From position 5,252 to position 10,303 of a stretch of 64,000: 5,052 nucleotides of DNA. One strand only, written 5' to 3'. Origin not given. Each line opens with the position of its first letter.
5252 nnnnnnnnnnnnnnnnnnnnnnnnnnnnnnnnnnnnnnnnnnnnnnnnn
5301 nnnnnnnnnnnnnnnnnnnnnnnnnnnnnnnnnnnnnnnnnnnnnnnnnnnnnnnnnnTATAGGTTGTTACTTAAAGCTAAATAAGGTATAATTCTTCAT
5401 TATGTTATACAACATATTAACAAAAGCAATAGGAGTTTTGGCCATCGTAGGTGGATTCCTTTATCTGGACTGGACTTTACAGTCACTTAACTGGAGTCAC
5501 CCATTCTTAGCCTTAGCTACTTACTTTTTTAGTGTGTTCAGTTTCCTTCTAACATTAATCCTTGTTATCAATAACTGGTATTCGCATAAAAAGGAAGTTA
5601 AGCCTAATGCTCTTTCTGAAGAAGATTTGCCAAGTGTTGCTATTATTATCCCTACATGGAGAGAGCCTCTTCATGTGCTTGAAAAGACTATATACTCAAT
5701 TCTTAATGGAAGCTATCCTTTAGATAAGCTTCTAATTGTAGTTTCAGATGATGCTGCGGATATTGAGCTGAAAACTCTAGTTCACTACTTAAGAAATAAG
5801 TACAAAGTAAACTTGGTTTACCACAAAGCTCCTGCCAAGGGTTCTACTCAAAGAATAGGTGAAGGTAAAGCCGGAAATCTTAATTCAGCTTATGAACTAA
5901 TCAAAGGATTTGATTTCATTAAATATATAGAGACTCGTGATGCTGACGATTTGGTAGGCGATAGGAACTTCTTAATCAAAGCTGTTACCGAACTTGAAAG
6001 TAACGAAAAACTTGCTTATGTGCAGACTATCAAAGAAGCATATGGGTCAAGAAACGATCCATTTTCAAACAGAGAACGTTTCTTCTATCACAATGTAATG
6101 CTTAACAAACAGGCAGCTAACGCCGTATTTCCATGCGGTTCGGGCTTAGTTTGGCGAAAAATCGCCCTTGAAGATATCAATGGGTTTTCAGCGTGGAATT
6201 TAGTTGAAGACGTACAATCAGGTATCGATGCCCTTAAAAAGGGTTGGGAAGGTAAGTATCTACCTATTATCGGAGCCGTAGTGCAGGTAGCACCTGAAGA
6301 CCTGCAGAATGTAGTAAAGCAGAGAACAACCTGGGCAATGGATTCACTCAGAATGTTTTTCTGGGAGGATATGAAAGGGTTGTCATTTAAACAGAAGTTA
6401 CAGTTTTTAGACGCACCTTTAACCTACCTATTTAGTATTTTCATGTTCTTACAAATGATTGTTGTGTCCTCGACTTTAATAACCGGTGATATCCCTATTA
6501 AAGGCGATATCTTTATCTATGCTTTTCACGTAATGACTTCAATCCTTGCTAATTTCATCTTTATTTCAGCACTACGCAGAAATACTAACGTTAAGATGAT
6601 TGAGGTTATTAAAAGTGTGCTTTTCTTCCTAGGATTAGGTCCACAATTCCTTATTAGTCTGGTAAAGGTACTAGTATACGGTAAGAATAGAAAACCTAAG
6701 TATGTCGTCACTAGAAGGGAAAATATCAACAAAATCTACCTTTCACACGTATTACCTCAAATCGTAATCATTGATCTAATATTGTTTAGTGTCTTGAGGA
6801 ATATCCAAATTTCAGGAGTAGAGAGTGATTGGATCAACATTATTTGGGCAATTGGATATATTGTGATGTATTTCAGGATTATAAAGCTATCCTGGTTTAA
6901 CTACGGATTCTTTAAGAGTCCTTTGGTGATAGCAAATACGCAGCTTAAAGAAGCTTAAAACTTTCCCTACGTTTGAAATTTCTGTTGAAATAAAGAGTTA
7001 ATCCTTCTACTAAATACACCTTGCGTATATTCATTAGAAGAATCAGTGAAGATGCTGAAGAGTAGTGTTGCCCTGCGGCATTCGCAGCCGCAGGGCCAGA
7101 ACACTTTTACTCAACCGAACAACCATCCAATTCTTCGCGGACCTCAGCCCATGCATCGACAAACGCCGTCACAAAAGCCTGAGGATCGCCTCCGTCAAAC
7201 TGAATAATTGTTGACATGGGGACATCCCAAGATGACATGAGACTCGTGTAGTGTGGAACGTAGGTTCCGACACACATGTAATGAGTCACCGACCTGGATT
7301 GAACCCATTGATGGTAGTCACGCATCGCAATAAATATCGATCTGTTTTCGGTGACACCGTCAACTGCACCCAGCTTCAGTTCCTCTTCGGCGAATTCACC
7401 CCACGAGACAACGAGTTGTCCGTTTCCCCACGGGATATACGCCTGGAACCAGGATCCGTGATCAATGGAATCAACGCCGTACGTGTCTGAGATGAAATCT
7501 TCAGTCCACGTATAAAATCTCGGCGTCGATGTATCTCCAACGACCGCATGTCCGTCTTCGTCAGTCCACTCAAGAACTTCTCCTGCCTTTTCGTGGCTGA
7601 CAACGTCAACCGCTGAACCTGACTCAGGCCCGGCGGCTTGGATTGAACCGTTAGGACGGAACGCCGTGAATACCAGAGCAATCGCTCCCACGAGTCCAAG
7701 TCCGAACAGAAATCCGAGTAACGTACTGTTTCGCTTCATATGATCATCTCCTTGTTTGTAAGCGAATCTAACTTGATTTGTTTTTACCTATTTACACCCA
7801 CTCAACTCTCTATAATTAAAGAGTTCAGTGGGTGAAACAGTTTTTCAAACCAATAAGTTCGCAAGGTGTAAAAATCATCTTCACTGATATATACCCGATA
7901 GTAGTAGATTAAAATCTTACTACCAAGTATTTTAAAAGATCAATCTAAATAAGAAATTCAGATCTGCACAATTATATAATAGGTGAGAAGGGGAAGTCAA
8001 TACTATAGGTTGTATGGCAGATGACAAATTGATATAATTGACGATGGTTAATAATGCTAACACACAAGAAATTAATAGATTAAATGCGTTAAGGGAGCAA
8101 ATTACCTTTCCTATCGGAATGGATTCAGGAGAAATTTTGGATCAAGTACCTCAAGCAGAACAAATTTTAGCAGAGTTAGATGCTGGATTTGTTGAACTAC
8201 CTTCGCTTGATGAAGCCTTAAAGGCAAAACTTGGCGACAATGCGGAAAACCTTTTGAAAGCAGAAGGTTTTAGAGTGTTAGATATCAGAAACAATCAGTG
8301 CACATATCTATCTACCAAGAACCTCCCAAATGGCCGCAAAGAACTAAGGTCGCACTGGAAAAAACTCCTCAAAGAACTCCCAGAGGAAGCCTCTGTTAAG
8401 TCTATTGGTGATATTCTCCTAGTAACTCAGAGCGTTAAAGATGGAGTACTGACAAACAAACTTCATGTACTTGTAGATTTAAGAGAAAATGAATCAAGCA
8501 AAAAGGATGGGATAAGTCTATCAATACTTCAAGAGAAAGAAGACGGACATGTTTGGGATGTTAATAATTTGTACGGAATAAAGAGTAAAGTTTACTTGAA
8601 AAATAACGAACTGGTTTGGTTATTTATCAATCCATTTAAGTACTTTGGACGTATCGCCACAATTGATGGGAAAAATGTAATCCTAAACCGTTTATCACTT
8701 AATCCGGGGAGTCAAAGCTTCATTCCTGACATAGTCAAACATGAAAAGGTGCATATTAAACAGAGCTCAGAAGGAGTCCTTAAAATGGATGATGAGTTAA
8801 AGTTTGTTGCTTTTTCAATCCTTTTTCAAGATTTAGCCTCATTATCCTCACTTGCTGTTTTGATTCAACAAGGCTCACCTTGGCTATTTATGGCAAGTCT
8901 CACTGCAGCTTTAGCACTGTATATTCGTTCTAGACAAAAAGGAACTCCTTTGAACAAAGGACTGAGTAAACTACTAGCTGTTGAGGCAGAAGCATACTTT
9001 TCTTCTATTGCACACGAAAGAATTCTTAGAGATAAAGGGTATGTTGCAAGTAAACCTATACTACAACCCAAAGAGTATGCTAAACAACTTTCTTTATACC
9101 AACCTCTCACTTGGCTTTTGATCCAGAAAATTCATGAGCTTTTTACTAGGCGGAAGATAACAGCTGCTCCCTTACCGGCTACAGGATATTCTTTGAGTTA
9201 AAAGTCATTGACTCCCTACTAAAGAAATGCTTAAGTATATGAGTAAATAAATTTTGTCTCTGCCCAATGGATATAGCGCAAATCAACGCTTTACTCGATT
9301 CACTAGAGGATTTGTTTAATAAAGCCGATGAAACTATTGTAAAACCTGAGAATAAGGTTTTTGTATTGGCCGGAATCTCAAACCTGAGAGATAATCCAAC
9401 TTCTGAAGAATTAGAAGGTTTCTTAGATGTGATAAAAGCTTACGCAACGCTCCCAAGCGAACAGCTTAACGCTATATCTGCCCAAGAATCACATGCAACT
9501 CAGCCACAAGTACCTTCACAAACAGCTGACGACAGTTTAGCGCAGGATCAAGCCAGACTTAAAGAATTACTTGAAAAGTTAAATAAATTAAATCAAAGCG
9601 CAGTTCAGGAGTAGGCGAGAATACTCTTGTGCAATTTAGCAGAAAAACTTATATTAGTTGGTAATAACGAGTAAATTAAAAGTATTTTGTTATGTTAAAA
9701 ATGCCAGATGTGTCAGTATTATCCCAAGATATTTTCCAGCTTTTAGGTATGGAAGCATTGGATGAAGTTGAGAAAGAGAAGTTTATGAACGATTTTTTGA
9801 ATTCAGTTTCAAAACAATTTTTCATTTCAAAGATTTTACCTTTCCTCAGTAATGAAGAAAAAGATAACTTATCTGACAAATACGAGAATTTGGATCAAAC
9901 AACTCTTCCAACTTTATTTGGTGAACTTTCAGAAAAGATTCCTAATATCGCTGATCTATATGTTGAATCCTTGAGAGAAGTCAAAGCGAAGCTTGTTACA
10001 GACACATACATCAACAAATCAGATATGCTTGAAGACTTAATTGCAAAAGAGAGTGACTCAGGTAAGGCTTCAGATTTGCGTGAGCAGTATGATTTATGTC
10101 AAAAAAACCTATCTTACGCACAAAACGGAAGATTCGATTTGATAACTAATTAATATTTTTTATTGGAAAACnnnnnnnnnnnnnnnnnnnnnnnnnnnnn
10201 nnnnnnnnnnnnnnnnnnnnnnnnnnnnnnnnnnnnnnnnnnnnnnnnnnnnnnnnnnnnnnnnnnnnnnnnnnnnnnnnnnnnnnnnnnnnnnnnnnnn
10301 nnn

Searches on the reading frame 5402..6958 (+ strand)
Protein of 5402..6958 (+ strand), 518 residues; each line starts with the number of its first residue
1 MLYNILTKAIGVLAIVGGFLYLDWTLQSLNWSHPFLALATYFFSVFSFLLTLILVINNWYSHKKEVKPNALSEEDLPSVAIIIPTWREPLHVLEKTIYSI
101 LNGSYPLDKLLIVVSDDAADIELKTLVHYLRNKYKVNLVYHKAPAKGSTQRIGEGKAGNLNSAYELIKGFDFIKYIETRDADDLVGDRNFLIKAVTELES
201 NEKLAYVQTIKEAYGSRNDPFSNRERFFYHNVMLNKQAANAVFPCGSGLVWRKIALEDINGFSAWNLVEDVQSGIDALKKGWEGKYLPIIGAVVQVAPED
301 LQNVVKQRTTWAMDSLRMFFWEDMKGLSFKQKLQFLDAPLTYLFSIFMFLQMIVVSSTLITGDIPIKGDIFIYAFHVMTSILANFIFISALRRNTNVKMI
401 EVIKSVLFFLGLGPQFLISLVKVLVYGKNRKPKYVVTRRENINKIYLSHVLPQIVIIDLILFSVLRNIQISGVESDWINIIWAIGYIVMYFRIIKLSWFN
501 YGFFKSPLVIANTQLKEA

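Call 42: search_protein_families(library=pfam, proteins=[window:5402-6958:+], max_evalue=0.001)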
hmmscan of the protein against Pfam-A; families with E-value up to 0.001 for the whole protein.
window:5402-6958:+ (518 aa): 4 families
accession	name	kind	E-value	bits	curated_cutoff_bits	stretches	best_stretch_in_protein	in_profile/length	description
PF13641.12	Glyco_tranf_2_3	-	6.1e-17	62.8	27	1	77-313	1-229/230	Glycosyltransferase like family 2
PF13632.12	Glyco_trans_2_3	-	1.5e-14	54.7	27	1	180-377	6-189/198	Glycosyl transferase family group 2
PF00535.33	Glycos_transf_2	-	1.9e-08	34.8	23.3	1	81-257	2-165/168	Glycosyl transferase family 2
PF03552.20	Cellulose_synt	-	1.2e-07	31.1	24.7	0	267-388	422-545/722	Cellulose synthase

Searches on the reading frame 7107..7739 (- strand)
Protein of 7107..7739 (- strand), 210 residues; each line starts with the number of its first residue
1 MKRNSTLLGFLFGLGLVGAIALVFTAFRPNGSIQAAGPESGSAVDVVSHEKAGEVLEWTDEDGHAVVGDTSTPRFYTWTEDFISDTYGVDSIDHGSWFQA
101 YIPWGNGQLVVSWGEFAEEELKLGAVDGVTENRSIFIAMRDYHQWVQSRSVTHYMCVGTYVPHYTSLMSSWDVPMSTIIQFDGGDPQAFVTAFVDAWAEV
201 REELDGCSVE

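Call 4: search_protein_families(library=pfam, proteins=[window:7107-7739:-], max_evalue=0.1)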
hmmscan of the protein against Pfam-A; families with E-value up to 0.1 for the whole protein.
window:7107-7739:- (210 aa): 0 families

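Call 6: search_protein_families(library=ncbifam, proteins=[window:7107-7739:-], max_evalue=0.1)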
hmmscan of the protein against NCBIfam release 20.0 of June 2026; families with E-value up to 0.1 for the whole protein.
window:7107-7739:- (210 aa): 0 families

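Call 43: search_protein_families(library=padloc, proteins=[window:7107-7739:-], max_evalue=0.01)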
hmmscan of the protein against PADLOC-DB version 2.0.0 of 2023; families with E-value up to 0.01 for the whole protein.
window:7107-7739:- (210 aa): 0 families

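Call 61: search_protein_representatives(protein=window:7107-7739:-)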
Query: 210 residues. Proteins with E-value up to 0.001 (for the whole library): 35; up to 1e-10: 25; up to 1e-30: 8. The best 35 are listed.
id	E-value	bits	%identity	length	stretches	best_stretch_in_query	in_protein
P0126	1.7e-140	482.1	100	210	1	1-210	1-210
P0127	2.1e-58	213.8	32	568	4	77-199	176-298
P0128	6.3e-49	182.8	36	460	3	73-198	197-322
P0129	1.1e-44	168.9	54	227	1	54-207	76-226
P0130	2.5e-42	161.2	50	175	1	52-207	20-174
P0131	1.8e-39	151.9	52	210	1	53-208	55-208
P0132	2.1e-35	138.6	46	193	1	50-208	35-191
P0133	7.4e-35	136.8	46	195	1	47-208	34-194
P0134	8.4e-29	117.0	33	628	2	72-199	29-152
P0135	1.4e-28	116.3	34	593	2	73-197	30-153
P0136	1.9e-28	115.8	36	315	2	77-201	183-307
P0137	2.2e-26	109.0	38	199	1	51-203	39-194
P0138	4.5e-26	108.0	32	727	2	73-200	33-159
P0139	3.0e-25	105.4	32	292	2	81-193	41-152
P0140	4.7e-23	98.2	34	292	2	68-194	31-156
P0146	8.0e-14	68.0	43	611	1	74-199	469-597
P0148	1.1e-11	61.0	37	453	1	69-198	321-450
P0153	3.5e-09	52.8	33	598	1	73-202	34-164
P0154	5.8e-09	52.1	33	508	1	61-199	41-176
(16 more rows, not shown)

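Call 62: search_protein_families(library=pfam, proteins=[P0127, P0128, P0129, P0134, P0135, P0138, P0146, P0148, P0153, P0154], max_evalue=0.001)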
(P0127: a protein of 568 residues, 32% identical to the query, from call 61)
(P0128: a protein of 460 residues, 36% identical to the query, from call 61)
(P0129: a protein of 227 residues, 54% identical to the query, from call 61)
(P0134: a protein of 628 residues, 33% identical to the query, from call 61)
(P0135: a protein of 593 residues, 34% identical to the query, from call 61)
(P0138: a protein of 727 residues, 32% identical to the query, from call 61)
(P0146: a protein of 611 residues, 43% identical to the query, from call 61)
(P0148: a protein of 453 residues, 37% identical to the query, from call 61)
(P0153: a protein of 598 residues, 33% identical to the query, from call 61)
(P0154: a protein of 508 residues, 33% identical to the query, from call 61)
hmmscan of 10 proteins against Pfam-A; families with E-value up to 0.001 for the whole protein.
P0127 (568 aa): 0 families

P0128 (460 aa): 0 families

P0129 (227 aa): 0 families

P0134 (628 aa): 1 family
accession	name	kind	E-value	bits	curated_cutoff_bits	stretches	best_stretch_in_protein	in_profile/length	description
PF07632.16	Sde182_NH-like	-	3.1e-69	233.9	26.8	1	317-577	8-268/268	Cellulose-binding Sde182, nucleoside hydrolase-like domain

P0135 (593 aa): 0 families

P0138 (727 aa): 3 families
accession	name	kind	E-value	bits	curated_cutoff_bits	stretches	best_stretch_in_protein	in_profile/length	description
PF07632.16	Sde182_NH-like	-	5e-92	308.7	26.8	1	303-544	1-268/268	Cellulose-binding Sde182, nucleoside hydrolase-like domain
PF21027.3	Sde0182_C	-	1.4e-26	93.3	27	1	638-717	2-83/83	Cellulose-binding protein Sde0182, C-terminal domain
PF18911.6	PKD_4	-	0.0002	21.8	27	0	631-663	13-45/85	PKD domain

P0146 (611 aa): 3 families
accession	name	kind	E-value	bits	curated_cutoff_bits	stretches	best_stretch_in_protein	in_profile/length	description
PF07632.16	Sde182_NH-like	-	1.8e-70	238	26.8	1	30-308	1-268/268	Cellulose-binding Sde182, nucleoside hydrolase-like domain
PF21027.3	Sde0182_C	-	1.6e-27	96.4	27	1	376-454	2-82/83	Cellulose-binding protein Sde0182, C-terminal domain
PF22352.2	K319L-like_PKD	-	0.00023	21.5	27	1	372-423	10-57/84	K319L-like, PKD domain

P0148 (453 aa): 1 family
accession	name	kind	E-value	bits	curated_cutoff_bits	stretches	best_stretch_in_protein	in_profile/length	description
PF07632.16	Sde182_NH-like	-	5.4e-70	236.4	26.8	1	20-280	8-268/268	Cellulose-binding Sde182, nucleoside hydrolase-like domain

P0153 (598 aa): 2 families
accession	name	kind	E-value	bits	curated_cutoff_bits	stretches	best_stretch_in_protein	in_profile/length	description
PF13385.13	Laminin_G_3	-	1.8e-06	28.6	27.6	1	223-316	14-98/151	Concanavalin A-like lectin/glucanases superfamily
PF21027.3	Sde0182_C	-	0.00017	22.5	27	0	2-23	61-82/83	Cellulose-binding protein Sde0182, C-terminal domain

P0154 (508 aa): 1 family
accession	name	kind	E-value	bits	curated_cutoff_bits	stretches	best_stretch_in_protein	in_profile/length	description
PF07632.16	Sde182_NH-like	-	2.4e-68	231.1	26.8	1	207-467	8-268/268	Cellulose-binding Sde182, nucleoside hydrolase-like domain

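Call 84: search_protein_families(library=phrogs, proteins=[window:7107-7739:-], max_evalue=0.001)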
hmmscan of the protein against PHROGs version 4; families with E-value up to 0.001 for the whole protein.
window:7107-7739:- (210 aa): 0 families

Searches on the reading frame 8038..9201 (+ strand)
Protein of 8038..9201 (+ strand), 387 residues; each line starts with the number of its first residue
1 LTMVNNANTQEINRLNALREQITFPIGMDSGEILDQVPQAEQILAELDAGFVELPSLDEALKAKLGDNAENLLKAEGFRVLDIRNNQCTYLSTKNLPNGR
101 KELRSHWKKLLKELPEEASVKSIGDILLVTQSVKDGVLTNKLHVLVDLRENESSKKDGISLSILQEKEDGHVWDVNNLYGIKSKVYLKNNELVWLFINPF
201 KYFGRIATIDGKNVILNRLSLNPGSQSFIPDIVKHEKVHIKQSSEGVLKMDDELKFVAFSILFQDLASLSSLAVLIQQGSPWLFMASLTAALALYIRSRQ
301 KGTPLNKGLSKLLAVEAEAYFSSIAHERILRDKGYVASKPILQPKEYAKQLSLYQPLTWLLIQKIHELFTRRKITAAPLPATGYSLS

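Call 4: search_protein_families(library=pfam, proteins=[window:8038-9201:+], max_evalue=0.1)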
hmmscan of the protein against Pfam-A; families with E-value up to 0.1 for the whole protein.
window:8038-9201:+ (387 aa): 0 families

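Call 6: search_protein_families(library=ncbifam, proteins=[window:8038-9201:+], max_evalue=0.1)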
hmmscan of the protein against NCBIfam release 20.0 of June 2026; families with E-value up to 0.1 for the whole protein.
window:8038-9201:+ (387 aa): 0 families

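Call 43: search_protein_families(library=padloc, proteins=[window:8038-9201:+], max_evalue=0.01)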
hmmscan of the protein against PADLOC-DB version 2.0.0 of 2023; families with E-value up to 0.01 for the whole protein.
window:8038-9201:+ (387 aa): 0 families

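Call 84: search_protein_families(library=phrogs, proteins=[window:8038-9201:+], max_evalue=0.001)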
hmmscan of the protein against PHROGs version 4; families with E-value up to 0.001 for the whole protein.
window:8038-9201:+ (387 aa): 0 families

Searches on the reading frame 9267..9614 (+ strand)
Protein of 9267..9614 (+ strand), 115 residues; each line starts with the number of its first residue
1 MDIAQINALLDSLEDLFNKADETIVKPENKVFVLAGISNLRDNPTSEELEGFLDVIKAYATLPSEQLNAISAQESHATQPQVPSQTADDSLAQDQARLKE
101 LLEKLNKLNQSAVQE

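Call 4: search_protein_families(library=pfam, proteins=[window:9267-9614:+], max_evalue=0.1)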
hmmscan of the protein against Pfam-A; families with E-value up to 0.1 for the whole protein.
window:9267-9614:+ (115 aa): 1 family
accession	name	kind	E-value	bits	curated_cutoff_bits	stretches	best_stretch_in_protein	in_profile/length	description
PF04740.18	LXG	-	0.04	14.2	26.5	0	47-113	102-169/202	LXG domain of WXG superfamily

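Call 6: search_protein_families(library=ncbifam, proteins=[window:9267-9614:+], max_evalue=0.1)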
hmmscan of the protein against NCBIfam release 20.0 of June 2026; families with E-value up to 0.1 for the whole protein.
window:9267-9614:+ (115 aa): 1 family
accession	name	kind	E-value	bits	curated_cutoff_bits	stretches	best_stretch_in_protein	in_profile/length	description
NF038055.1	T3SS_SctB_pilot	subfamily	0.0032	16.9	37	1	73-114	263-304/313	type III secretion system translocon subunit SctB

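Call 43: search_protein_families(library=padloc, proteins=[window:9267-9614:+], max_evalue=0.01)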
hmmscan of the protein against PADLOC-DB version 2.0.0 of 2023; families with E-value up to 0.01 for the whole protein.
window:9267-9614:+ (115 aa): 0 families

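Call 84: search_protein_families(library=phrogs, proteins=[window:9267-9614:+], max_evalue=0.001)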
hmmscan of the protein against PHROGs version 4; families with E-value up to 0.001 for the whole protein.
window:9267-9614:+ (115 aa): 0 families

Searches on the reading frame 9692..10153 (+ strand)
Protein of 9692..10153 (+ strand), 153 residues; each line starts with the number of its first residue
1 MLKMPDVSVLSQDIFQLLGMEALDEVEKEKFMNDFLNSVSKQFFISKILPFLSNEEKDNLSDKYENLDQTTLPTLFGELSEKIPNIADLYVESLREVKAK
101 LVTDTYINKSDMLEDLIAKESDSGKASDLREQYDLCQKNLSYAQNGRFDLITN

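Call 4: search_protein_families(library=pfam, proteins=[window:9692-10153:+], max_evalue=0.1)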
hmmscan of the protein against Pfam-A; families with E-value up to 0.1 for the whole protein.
window:9692-10153:+ (153 aa): 1 family
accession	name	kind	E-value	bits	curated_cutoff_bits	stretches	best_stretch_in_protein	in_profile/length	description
PF14969.11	DUF4508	-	0.029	15.1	27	0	22-103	13-91/97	Domain of unknown function (DUF4508)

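Call 6: search_protein_families(library=ncbifam, proteins=[window:9692-10153:+], max_evalue=0.1)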
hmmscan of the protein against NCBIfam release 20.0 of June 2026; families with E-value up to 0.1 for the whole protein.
window:9692-10153:+ (153 aa): 3 families
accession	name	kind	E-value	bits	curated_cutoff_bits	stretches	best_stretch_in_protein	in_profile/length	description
TIGR00422.1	valS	equivalog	0.021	12.8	612.1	1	36-138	673-777/863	valine--tRNA ligase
TIGR01146.1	ATPsyn_F1gamma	equivalog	0.059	13.1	194.45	1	3-70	146-213/286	ATP synthase F1 subunit gamma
NF000390.2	blaVEB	exception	0.087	11.8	670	0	26-96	53-125/299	VEB family extended-spectrum class A beta-lactamase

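Call 43: search_protein_families(library=padloc, proteins=[window:9692-10153:+], max_evalue=0.01)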
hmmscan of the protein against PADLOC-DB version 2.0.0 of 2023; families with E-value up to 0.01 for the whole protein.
window:9692-10153:+ (153 aa): 0 families

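Call 84: search_protein_families(library=phrogs, proteins=[window:9692-10153:+], max_evalue=0.001)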
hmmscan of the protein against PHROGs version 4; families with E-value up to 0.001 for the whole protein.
window:9692-10153:+ (153 aa): 1 family
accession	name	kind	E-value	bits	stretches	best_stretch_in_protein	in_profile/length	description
phrog_34670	-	unknown function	0.00015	23.1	1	21-61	25-65/70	-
